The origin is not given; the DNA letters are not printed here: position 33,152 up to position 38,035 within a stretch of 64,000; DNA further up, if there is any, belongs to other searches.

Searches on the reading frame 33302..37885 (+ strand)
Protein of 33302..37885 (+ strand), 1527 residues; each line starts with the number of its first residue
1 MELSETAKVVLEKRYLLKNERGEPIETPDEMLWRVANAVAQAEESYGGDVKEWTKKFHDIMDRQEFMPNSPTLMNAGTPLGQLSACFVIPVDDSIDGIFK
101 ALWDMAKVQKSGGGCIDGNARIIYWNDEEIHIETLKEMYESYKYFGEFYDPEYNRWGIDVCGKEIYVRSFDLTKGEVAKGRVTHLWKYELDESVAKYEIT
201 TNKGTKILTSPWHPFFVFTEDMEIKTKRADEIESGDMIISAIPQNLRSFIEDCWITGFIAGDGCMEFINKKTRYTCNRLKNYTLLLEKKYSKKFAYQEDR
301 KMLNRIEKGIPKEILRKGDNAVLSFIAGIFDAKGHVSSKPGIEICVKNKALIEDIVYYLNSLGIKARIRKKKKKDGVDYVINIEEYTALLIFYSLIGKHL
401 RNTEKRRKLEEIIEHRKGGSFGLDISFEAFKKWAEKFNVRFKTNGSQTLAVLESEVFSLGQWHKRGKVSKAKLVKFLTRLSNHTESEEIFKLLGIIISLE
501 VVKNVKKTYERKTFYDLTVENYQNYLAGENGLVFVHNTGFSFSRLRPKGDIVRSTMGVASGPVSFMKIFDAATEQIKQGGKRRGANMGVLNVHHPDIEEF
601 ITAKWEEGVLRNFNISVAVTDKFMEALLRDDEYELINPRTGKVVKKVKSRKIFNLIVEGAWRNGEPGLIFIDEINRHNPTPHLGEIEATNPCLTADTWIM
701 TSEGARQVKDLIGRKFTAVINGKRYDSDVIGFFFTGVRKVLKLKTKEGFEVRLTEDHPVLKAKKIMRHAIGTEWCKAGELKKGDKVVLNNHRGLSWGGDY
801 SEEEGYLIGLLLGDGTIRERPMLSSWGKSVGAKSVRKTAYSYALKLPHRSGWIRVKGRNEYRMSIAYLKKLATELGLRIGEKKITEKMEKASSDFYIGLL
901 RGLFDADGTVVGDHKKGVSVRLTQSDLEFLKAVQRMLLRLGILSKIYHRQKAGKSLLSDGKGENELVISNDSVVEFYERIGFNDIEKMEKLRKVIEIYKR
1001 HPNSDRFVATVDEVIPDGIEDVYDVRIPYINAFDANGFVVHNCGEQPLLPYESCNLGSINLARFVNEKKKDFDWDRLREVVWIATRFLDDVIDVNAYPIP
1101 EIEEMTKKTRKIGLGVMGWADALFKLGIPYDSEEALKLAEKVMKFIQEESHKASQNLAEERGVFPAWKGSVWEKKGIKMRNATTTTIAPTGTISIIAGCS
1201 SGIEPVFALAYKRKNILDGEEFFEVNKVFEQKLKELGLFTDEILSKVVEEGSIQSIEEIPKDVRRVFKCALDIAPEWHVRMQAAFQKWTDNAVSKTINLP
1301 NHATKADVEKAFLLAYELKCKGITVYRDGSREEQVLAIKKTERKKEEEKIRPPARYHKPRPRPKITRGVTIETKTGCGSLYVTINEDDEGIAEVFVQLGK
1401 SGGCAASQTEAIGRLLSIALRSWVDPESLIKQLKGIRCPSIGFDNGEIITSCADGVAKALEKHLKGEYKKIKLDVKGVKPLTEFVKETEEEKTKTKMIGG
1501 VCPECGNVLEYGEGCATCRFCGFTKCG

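Call 21: find_encoding_contigs(protein=window:33302-37882:+, flank=10000, max_places=1)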
Protein window:33302-37882:+ (1527 aa): no gene with exactly this product is on record in the collection.

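Call 75: search_protein_families(library=pfam, proteins=[window:33302-37885:+], max_evalue=0.001)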
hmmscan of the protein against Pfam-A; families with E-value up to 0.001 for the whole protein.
window:33302-37885:+ (1527 aa): 8 families
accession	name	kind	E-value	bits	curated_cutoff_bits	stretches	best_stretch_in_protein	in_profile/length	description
PF02867.20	Ribonuc_red_lgC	-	2e-139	466.1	23.9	2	538-1175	32-347/523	Ribonucleotide reductase, barrel domain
PF14890.11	Intein_splicing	-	3.8e-45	153.9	35.8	2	126-537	4-155/155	Intein splicing domain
PF14528.11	LAGLIDADG_3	-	6.1e-38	129.4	22.5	2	894-981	1-82/82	LAGLIDADG-like domain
PF09061.11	Stirrup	-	1.8e-28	99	26.6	1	419-496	1-78/79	Stirrup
PF00317.26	Ribonuc_red_lgN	-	2.1e-26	92.2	28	1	1-81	1-77/77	Ribonucleotide reductase, all-alpha domain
PF12637.14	TSCPD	-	3.4e-24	85.4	22.8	1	1372-1464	6-88/88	TSCPD domain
PF05204.19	Hom_end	-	1.8e-09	38.1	21.1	1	316-381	7-82/110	Homing endonuclease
PF14527.11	LAGLIDADG_WhiA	-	2e-07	31.5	23.2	0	324-391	3-72/93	WhiA LAGLIDADG-like domain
